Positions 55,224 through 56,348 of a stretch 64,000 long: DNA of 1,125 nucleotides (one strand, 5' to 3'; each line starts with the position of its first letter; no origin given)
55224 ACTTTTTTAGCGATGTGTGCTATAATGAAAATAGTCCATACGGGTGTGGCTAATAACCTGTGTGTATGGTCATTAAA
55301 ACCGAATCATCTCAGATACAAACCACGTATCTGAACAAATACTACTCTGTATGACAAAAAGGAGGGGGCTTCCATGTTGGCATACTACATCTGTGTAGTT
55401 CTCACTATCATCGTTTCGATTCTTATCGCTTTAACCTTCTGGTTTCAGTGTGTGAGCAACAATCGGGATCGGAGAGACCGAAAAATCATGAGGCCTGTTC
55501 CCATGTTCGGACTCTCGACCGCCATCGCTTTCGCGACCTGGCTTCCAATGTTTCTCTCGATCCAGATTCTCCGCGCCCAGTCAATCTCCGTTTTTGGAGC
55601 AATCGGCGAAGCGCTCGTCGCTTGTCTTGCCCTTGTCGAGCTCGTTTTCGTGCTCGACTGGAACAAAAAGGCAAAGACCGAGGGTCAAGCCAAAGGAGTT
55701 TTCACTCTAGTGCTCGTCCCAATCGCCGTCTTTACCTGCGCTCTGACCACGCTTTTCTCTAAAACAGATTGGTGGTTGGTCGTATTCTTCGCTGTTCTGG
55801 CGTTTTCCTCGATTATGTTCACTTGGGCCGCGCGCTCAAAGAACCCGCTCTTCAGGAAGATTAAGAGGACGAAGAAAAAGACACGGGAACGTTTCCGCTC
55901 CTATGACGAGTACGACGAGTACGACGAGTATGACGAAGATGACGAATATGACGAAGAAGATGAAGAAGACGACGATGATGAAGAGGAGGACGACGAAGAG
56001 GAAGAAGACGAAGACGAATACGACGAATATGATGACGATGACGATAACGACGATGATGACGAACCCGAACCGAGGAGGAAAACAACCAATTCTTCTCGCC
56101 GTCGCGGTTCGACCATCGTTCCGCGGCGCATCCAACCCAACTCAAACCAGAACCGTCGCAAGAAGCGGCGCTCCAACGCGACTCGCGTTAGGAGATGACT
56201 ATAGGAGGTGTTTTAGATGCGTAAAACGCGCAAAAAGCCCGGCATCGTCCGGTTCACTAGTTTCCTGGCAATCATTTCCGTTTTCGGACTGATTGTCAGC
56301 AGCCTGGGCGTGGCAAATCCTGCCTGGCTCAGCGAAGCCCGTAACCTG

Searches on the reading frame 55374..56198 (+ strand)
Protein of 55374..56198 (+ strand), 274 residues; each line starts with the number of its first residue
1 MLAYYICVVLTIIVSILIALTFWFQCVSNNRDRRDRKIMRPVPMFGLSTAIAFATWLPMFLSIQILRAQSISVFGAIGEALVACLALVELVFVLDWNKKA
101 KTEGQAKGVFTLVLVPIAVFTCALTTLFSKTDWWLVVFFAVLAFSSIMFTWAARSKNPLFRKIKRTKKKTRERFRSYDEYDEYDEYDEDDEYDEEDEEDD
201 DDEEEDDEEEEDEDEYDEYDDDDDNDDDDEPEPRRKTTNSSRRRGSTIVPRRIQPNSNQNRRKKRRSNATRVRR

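Call 8: search_protein_families(library=pfam, proteins=[window:55374-56198:+], max_evalue=0.01)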
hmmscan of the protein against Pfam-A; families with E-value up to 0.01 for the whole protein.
window:55374-56198:+ (274 aa): 2 families
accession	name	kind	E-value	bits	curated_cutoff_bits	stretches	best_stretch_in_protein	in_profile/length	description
PF05887.16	Trypan_PARP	-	0.00038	20.9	100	1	138-234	13-112/134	Procyclic acidic repetitive protein (PARP)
PF04931.18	DNA_pol_phi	-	0.00058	18.6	27.6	1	184-230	637-683/765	DNA polymerase phi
